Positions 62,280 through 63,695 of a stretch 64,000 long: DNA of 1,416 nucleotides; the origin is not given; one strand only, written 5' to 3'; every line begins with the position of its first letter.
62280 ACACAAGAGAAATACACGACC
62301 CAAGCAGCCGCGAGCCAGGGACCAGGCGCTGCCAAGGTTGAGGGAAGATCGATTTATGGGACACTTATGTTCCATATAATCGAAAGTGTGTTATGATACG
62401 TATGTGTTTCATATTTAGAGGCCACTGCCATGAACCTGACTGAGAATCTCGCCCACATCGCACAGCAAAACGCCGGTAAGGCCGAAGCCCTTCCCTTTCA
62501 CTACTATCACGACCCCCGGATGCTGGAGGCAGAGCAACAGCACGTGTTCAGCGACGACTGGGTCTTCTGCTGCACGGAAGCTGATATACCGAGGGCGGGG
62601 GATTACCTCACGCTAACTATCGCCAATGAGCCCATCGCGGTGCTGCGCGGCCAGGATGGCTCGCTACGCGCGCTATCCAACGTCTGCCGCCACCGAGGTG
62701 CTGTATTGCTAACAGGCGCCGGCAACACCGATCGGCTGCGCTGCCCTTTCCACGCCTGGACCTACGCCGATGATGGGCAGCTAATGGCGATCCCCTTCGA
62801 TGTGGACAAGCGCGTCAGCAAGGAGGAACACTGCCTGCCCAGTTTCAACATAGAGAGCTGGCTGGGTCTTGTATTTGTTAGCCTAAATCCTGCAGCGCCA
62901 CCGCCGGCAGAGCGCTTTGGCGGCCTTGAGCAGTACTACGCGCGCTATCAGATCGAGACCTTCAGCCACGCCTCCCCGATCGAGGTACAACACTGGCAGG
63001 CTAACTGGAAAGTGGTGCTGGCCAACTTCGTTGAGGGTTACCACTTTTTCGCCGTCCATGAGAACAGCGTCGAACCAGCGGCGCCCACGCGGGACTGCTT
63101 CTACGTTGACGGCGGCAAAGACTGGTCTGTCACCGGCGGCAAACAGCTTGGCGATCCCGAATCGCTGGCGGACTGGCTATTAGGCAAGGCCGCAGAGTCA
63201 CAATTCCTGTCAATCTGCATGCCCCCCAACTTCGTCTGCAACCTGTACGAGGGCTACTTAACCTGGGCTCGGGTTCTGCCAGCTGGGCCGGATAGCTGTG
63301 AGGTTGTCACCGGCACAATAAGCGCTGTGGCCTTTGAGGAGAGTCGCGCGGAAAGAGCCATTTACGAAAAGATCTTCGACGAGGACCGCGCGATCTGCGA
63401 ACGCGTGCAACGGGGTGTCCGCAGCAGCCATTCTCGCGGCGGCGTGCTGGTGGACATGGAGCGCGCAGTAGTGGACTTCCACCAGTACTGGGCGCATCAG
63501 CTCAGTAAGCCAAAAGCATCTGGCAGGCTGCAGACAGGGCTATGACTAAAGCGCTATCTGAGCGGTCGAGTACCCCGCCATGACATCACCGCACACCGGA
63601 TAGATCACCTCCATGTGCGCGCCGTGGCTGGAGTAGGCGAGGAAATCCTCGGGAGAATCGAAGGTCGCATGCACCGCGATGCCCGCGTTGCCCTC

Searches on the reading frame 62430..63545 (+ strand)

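Call 60: search_protein_families(library=pfam, proteins=[window:62430-63545:+], max_evalue=0.001)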
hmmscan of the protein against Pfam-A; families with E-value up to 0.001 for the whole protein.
window:62430-63545:+ (371 aa): 2 families
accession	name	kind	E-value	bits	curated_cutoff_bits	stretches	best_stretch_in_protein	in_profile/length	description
PF00848.25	Ring_hydroxyl_A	-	1.6e-25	90.7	24.9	1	188-359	13-207/208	Ring hydroxylating alpha subunit (catalytic domain)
PF00355.32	Rieske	-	2.7e-21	75.7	20.3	1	44-123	2-80/88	Rieske [2Fe-2S] domain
